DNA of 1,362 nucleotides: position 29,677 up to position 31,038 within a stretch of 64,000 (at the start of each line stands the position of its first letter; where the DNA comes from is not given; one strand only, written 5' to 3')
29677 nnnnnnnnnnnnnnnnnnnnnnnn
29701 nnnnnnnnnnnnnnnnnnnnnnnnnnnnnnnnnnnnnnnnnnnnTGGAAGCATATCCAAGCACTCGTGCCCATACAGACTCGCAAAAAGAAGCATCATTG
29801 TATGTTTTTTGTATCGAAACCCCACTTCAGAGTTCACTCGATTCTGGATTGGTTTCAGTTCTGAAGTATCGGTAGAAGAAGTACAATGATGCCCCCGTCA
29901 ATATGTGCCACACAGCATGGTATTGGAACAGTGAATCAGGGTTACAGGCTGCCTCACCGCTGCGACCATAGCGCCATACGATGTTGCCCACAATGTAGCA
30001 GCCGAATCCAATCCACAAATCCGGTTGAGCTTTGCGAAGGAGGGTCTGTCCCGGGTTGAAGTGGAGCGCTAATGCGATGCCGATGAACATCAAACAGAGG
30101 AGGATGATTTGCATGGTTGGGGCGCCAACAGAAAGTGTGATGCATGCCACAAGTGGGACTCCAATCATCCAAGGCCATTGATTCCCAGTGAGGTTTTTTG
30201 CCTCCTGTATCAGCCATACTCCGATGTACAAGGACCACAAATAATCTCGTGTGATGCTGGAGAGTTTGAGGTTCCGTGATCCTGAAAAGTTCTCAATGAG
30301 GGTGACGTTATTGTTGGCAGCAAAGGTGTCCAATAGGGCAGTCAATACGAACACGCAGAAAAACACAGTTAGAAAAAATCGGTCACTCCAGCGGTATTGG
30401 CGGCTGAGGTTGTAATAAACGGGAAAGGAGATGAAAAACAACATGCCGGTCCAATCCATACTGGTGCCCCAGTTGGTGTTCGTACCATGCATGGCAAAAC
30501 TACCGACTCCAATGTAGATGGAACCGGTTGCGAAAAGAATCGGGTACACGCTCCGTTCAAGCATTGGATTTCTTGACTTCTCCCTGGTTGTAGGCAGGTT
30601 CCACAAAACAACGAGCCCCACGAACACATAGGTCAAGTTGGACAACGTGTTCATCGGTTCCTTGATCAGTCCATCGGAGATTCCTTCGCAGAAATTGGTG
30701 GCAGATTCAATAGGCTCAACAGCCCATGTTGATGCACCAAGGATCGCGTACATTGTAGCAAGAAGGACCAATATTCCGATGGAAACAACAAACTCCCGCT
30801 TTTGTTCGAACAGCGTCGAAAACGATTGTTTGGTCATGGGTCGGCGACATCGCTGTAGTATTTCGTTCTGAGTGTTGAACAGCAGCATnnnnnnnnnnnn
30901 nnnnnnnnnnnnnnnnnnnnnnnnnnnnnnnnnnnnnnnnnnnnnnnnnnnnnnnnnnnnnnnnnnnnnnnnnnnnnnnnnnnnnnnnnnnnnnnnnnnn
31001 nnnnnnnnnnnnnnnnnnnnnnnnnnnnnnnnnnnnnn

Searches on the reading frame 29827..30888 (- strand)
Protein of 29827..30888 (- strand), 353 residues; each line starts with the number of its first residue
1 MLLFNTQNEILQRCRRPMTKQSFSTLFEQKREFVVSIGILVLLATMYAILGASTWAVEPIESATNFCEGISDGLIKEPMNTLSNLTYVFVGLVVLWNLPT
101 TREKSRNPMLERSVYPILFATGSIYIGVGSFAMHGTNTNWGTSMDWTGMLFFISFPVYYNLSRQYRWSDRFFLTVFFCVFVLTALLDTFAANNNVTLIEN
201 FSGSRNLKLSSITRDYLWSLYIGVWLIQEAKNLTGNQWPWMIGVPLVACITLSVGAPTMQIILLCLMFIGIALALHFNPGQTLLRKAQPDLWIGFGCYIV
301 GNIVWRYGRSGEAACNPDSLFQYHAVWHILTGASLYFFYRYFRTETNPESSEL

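Call 15: search_protein_families(library=pfam, proteins=[window:29827-30888:-], max_evalue=0.01)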
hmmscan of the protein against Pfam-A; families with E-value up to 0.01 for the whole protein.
window:29827-30888:- (353 aa): 2 families
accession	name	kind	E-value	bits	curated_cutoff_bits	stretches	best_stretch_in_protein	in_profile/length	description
PF05875.18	Ceramidase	-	3e-15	56.8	32.5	1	59-187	2-123/259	Ceramidase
PF15100.12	TMEM187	-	0.00075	19.6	27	1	74-180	44-145/240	TMEM187 protein family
